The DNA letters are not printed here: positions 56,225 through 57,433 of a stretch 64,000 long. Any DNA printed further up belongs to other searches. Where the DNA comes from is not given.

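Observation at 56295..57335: Orphan GC-rich RelA/SpoT-homologue (toxSAS/CapRel-like candidate) in its own promoter-to-terminator cassette downstream of thrS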

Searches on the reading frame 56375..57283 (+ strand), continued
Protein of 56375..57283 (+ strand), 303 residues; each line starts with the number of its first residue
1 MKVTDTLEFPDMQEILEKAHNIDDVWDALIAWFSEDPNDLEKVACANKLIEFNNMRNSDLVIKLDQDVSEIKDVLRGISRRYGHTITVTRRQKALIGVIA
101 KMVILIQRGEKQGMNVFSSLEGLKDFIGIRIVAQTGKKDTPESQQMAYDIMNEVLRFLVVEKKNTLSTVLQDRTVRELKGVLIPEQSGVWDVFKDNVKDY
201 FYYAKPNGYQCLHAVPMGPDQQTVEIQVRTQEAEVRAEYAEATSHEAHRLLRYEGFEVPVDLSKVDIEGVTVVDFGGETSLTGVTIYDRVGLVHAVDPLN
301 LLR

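Call 33: list_cluster_members(proteins=[P0024, P0028, P0034, P0040, P0050, P0062, P0076, P0093, P0116, P0145])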
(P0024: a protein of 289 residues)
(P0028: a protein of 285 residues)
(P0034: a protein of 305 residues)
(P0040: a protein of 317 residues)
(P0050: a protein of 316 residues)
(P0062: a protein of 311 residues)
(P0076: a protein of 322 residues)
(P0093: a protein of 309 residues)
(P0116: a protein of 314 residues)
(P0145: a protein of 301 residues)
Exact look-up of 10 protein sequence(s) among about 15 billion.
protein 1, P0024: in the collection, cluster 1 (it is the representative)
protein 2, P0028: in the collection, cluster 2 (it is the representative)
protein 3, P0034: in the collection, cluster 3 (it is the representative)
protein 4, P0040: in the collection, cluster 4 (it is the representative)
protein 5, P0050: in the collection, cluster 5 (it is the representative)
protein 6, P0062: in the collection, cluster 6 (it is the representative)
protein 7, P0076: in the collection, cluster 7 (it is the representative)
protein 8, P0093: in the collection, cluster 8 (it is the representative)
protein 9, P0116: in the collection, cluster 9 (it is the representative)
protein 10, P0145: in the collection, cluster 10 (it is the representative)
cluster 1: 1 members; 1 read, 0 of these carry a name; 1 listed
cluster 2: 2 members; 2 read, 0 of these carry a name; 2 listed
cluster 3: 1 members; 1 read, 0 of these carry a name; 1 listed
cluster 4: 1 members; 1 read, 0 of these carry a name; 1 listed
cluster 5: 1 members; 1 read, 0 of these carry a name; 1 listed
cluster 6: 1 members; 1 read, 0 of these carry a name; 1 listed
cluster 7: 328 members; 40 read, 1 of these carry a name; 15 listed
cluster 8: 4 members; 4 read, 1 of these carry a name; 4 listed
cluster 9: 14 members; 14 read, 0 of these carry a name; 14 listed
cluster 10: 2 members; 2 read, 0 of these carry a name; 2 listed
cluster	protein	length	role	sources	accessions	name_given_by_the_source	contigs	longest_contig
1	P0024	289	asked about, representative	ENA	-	-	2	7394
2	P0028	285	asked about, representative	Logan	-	-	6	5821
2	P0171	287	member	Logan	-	-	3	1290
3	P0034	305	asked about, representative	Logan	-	-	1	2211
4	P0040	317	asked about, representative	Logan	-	-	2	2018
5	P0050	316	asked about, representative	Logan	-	-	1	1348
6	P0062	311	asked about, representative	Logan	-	-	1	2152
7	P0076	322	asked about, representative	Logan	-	-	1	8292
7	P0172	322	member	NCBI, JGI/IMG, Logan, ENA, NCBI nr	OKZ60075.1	MAG: hypothetical protein BHV96_04810 [Clostridium sp. CAG:354_28_25]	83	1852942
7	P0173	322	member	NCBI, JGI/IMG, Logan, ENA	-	-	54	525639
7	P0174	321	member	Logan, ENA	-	-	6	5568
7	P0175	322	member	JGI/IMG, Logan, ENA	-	-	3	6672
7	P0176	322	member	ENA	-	-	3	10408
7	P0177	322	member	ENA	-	-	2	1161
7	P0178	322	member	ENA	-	-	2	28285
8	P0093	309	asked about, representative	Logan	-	-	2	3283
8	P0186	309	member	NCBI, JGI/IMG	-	ppGpp synthetase/RelA/SpoT-type nucleotidyltranferase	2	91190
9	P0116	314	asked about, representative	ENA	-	-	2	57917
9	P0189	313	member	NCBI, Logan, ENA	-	-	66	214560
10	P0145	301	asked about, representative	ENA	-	-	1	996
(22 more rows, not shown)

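Call 34: find_encoding_contigs(protein=P0172, flank=6000, max_places=3)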
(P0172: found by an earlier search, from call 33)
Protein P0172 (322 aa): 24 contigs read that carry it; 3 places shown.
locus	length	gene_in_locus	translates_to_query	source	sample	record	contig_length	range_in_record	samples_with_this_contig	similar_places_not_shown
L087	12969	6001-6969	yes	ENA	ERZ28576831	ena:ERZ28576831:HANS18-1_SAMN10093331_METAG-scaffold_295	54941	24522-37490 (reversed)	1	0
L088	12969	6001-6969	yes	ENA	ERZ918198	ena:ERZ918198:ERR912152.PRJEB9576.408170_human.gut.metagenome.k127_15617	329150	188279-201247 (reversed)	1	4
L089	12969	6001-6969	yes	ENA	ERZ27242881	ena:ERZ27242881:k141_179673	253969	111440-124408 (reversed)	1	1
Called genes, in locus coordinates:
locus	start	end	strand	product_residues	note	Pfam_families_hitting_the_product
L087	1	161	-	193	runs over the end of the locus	PF01928:CYTH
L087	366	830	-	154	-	PF11391:DUF2798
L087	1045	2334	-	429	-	PF05175:MTS, PF13489:Methyltransf_23, PF03848:TehB, PF08241:Methyltransf_11, PF08242:Methyltransf_12, PF13649:Methyltransf_25, PF13847:Methyltransf_31, PF01966:HD, +2 more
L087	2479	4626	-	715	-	PF00403:HMA, PF00122:E1-E2_ATPase, PF00702:Hydrolase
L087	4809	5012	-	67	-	PF00403:HMA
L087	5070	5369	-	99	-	PF02583:Trns_repr_metal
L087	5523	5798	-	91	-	PF25186:Tad4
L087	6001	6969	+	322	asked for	PF04607:RelA_SpoT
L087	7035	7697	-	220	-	PF18075:FtsX_ECD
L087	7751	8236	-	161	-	PF04542:Sigma70_r2, PF08281:Sigma70_r4_2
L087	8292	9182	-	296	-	PF08902:DUF1848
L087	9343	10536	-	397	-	PF01820:Dala_Dala_lig_N, PF01071:GARS_A (weak), PF02222:ATP-grasp (weak), PF02655:ATP-grasp_3 (weak), PF02786:CPSase_L_D2, PF07478:Dala_Dala_lig_C, PF08443:RimK (weak), PF13535:ATP-grasp_4 (faint)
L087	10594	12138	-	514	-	PF08245:Mur_ligase_M, PF02875:Mur_ligase_C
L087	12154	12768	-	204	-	PF00561:Abhydrolase_1, PF06342:DUF1057 (weak), PF12146:Hydrolase_4, PF12697:Abhydrolase_6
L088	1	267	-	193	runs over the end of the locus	PF01928:CYTH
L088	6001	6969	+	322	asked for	PF04607:RelA_SpoT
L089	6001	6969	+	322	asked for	PF04607:RelA_SpoT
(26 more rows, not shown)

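Call 35: find_encoding_contigs(protein=P0189, flank=6000, max_places=3)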
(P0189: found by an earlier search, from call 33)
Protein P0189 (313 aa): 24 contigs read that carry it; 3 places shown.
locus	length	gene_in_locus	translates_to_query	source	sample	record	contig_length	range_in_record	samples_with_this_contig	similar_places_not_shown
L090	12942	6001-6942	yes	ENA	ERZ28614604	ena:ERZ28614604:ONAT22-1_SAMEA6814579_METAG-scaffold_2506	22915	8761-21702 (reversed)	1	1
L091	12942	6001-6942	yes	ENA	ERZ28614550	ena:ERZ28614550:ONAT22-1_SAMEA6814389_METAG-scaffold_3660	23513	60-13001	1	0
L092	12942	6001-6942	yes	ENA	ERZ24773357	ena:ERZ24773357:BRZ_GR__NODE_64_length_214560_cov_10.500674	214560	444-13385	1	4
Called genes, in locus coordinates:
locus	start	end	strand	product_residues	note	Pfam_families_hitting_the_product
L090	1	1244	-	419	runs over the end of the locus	PF04073:tRNA_edit, PF00459:Inositol_P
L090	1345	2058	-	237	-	PF01966:HD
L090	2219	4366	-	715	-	PF00403:HMA, PF00122:E1-E2_ATPase, PF00702:Hydrolase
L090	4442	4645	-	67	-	PF00403:HMA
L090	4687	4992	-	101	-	PF02583:Trns_repr_metal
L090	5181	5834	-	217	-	PF25186:Tad4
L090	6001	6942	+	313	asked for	PF04607:RelA_SpoT (weak)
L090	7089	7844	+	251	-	-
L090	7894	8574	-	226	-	PF05857:TraX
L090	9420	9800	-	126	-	-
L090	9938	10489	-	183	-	PF21349:RUBY_RBDX, PF00210:Ferritin (weak), PF02915:Rubrerythrin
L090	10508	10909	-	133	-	PF01475:FUR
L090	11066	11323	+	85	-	-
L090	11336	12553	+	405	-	PF00579:tRNA-synt_1b, PF22421:SYY_C-terminal, PF01479:S4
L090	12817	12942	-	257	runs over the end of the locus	-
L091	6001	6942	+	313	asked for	PF04607:RelA_SpoT (weak)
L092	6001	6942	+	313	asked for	PF04607:RelA_SpoT (weak)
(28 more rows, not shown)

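Call 51: search_dna_similar(query=window:56375-57283:+, collection=phages, mode=protein, max_evalue=0.001, max_rows=10)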
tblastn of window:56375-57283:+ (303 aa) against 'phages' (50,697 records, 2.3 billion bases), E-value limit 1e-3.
Records with a match: 8; places in all: 8; records where one place covers at least 80% of the query: 0.
Best place of each record, by identity: <60% 8.
By first word of the organism name: Bacteriophage 4; Listeria 2; Salmonella 2.
By host as written in the record: - 4; Listeria monocytogenes 2; Salmonella enterica subsp. enterica serovar Kentucky 1; Homo sapiens 1.
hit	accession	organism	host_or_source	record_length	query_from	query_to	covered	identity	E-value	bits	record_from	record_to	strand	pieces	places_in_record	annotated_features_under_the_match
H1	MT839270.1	Bacteriophage sp.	human fecal samples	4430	97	232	45%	23.1%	7e-4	47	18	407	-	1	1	record has no annotation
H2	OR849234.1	Listeria phage LM 4-14-1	Listeria monocytogenes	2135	190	249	20%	41.7%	6e-4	47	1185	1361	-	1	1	record has no annotation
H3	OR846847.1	Listeria phage LM 4-11-1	Listeria monocytogenes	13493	190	249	20%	41.7%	7e-4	47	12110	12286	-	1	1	record has no annotation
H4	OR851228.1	Salmonella phage S.Kent 1-2-1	Salmonella enterica subsp. enterica ...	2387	195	243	16%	46.9%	2e-4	49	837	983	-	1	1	record has no annotation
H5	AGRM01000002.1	Salmonella enterica subsp. houtenae str. ATCC BAA-1581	Homo sapiens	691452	195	243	16%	46.9%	2e-4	49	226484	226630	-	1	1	GTP diphosphokinase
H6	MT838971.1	Bacteriophage sp.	human fecal samples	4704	198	243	15%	50.0%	7e-4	47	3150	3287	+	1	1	record has no annotation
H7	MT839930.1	Bacteriophage sp.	human fecal samples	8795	198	243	15%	50.0%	7e-4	47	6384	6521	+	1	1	record has no annotation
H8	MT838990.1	Bacteriophage sp.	human fecal samples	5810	183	250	22%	32.5%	6e-5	50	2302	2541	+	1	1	record has no annotation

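Call 52: search_dna_similar(query=window:56375-57283:+, collection=plasmids, mode=protein, max_evalue=0.001, max_rows=10)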
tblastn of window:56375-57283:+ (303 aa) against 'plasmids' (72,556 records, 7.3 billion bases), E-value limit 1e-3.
Records with a match: 12; places in all: 12; records where one place covers at least 80% of the query: 0.
Best place of each record, by identity: <60% 12.
By first word of the organism name: Escherichia 3; Proteus 2; Klebsiella 2; Azospirillum 1; Salmonella 1; Acetoanaerobium 1; Burkholderia 1; Parabacteroides 1.
By predicted mobility (MOB-suite, as given by PLSDB): non-mobilizable 10; mobilizable 2.
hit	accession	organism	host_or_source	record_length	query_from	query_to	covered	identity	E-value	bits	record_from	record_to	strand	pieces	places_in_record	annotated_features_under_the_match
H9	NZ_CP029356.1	Azospirillum thermophilum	cell culture,hot spring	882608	98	245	49%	23.3%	8e-4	49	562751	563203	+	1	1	bifunctional (p)ppGpp synthetase/guanosine-3',5'-bis(diphosphate) ...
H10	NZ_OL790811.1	Proteus mirabilis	-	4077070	195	243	16%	46.9%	3e-4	50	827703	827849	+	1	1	none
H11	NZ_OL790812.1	Proteus mirabilis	-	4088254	195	243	16%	46.9%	3e-4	50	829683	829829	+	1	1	none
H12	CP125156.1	Klebsiella pneumoniae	-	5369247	195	243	16%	46.9%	5e-4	49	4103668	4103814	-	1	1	relA: GTP diphosphokinase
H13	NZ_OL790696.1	Escherichia coli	-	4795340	195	243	16%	46.9%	6e-4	49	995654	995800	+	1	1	none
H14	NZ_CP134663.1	Escherichia coli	Larus michahellis,bacteria,cloaca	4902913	195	243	16%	46.9%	6e-4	49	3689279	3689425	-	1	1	none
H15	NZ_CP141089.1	Escherichia coli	Homo sapiens,Infected Human Urine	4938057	195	243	16%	46.9%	6e-4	49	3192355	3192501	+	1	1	none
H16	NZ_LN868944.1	Salmonella enterica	Homo sapiens,feces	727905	195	243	16%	46.9%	6e-4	49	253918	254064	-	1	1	relA: GTP diphosphokinase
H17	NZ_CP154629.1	Acetoanaerobium noterae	cell culture,Sludge of a digestion ...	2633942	189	243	18%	41.8%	3e-5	53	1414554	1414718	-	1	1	none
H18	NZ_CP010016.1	Burkholderia thailandensis 34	-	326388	189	243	18%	41.8%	5e-4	49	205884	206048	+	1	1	bifunctional (p)ppGpp synthetase/guanosine-3',5'-bis(diphosphate) ...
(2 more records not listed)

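Call 55: fold_search(model_id=the predicted structure, library=viral)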
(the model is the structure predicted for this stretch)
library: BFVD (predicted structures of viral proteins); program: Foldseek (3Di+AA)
matches with E <= 10: 271; with E <= 0.001: 4
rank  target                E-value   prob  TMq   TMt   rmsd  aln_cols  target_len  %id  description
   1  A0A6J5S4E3            3.2e-05  1.00  0.29  0.21  12.8       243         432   12  RelA/SpoT [uncultured Caudovirales phage]
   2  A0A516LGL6            2.9e-04  1.00  0.33  0.09   5.1       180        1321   17  (no name in the UniProt tables at hand)
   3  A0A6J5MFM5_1          4.5e-04  1.00  0.32  0.12  14.5       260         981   16  ART-PolyVal-like domain-containing protein [uncultured Caudovirales phage]
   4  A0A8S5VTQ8            4.8e-04  1.00  0.26  0.32   6.3       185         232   16  (no name in the UniProt tables at hand)
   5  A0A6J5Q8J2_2          1.1e-03  0.99  0.29  0.10  12.5       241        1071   15  RelA/SpoT [uncultured Caudovirales phage]
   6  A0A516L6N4            1.2e-03  0.98  0.29  0.10  22.8       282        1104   14  (no name in the UniProt tables at hand)
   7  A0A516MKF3            1.4e-03  0.99  0.27  0.17   8.2       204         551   13  (no name in the UniProt tables at hand)
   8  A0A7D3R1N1            2.1e-03  1.00  0.30  0.47   6.1       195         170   12  Nucleotidyltransferase relA/spot protein [Fadolivirus FV1/VV64]
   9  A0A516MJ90            3.2e-03  0.99  0.29  0.23   7.7       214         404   13  (no name in the UniProt tables at hand)
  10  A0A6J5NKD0            4.1e-03  0.97  0.28  0.09  14.6       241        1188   12  Uncharacterized protein [uncultured Caudovirales phage]
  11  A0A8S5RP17            8.0e-03  0.97  0.29  0.39  10.3       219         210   11  GTP pyrophosphokinase YjbM [virus sp. ctBS918]
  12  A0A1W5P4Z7            1.5e-02  0.72  0.21  0.30  11.8       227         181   11  Putative nucleotidyl transferase [Pectobacterium phage PP2]
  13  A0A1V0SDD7            2.2e-02  0.38  0.17  0.14  13.1       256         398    9  Uncharacterized protein [Indivirus ILV1]
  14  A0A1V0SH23            5.4e-02  0.21  0.22  0.07  15.5       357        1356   11  Uncharacterized protein [Hokovirus HKV1]
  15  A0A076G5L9            8.0e-02  0.66  0.23  0.29  11.8       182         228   12  Uncharacterized protein [Aeromonas phage pAh6-C]
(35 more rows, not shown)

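Call 57: find_encoding_contigs(protein=P0186, flank=5000, max_places=2)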
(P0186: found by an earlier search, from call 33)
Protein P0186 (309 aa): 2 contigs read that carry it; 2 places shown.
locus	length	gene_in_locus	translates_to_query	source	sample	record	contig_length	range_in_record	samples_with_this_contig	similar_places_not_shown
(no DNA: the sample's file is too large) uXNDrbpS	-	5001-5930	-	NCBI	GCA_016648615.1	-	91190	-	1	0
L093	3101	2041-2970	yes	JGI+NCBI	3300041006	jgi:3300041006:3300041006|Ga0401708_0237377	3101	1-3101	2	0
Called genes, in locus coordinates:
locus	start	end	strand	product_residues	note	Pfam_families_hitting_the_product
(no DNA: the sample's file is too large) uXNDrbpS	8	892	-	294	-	PF00701:DHDPS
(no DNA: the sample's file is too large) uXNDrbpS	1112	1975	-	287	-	-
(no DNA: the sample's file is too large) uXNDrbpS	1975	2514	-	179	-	-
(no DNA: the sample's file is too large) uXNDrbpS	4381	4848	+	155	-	PF01467:CTP_transf_like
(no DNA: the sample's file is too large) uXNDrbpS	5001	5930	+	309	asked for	PF04607:RelA_SpoT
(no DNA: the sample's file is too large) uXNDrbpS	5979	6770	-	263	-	PF13529:Peptidase_C39_2, PF03412:Peptidase_C39 (weak)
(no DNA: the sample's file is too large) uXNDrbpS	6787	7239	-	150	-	-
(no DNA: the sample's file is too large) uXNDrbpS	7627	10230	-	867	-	PF00005:ABC_tran, PF02463:SMC_N (weak), PF02687:FtsX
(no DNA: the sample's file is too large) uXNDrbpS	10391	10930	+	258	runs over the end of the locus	-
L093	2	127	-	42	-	?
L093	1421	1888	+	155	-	PF01467:CTP_transf_like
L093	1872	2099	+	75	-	-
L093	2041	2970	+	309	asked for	PF04607:RelA_SpoT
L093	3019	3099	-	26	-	?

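Call 58: find_encoding_contigs(protein=P0024, flank=5000, max_places=2)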
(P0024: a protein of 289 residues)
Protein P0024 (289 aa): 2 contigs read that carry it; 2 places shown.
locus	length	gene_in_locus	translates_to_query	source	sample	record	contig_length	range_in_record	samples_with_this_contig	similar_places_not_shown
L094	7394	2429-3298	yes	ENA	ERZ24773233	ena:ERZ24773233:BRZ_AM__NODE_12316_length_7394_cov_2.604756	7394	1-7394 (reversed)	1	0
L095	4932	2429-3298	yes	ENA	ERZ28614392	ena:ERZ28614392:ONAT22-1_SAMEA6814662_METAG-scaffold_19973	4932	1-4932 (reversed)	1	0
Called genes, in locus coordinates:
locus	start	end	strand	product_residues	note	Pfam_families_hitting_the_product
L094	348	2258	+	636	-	PF02824:TGS, PF07973:tRNA_SAD, PF00587:tRNA-synt_2b, PF03129:HGTP_anticodon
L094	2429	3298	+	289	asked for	PF04607:RelA_SpoT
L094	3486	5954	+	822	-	-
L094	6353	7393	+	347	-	?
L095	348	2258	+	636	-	PF02824:TGS, PF07973:tRNA_SAD, PF00587:tRNA-synt_2b, PF03129:HGTP_anticodon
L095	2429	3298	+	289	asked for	PF04607:RelA_SpoT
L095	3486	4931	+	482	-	?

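Call 76: find_encoding_contigs(protein=P0005, flank=400, max_places=1)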
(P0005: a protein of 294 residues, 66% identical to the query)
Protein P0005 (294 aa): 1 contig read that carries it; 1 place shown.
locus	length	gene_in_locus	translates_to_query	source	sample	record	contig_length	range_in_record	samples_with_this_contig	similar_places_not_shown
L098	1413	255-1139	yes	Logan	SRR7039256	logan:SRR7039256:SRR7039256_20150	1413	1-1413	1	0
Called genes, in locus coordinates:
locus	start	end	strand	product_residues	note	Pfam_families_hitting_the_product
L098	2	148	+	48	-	?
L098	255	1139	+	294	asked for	PF04607:RelA_SpoT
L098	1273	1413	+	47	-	?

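Call 77: find_encoding_contigs(protein=P0006, flank=400, max_places=1)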
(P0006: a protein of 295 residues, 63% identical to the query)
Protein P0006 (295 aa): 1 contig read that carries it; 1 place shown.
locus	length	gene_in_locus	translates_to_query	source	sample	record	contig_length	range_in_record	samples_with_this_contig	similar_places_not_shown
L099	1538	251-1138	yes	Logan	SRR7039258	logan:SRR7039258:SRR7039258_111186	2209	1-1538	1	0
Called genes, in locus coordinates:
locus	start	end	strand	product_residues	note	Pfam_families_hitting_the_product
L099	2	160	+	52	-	?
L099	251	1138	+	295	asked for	PF04607:RelA_SpoT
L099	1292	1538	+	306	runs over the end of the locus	?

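Call 78: find_encoding_contigs(protein=P0003, flank=400, max_places=1)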
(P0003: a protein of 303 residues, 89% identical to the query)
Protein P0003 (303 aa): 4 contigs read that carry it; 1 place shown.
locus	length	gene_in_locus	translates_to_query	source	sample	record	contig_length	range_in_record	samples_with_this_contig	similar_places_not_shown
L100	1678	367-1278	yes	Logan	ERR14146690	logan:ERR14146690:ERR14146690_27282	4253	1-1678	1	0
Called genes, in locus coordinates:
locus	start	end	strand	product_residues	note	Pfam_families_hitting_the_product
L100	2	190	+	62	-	?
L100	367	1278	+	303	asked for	PF04607:RelA_SpoT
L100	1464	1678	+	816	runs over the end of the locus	-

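Call 79: find_encoding_contigs(protein=P0008, flank=400, max_places=1)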
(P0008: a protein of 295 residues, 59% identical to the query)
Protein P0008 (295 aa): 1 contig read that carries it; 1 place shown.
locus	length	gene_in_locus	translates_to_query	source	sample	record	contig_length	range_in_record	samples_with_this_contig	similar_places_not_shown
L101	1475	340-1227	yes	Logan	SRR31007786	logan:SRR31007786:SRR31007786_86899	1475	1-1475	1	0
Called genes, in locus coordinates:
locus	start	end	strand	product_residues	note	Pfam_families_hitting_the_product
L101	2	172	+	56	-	?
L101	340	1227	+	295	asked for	PF04607:RelA_SpoT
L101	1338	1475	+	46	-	?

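Call 80: find_encoding_contigs(protein=P0001, flank=400, max_places=1)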
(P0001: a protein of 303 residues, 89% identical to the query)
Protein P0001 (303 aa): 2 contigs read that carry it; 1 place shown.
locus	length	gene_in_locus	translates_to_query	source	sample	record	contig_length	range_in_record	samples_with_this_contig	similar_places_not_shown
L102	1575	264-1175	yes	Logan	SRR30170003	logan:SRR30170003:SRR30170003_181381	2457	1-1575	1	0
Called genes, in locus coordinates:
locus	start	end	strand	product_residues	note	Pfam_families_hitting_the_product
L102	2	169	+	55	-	?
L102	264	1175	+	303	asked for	PF04607:RelA_SpoT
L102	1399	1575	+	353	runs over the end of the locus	?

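Call 98: get_annotated_region(hit=H13, flank=4000)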
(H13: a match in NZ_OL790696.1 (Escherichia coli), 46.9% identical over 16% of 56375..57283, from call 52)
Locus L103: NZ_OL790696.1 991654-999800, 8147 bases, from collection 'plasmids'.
description: Escherichia coli strain H240 plasmid unnamed, complete sequence
organism: Escherichia coli (NCBI taxid 562)
taxonomy: Bacteria; Pseudomonadota; Gammaproteobacteria; Enterobacterales; Enterobacteriaceae; Escherichia; Escherichia coli
host: -; source: -; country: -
typing (MOB-suite, as given by PLSDB): non-mobilizable; replicon IncQ1
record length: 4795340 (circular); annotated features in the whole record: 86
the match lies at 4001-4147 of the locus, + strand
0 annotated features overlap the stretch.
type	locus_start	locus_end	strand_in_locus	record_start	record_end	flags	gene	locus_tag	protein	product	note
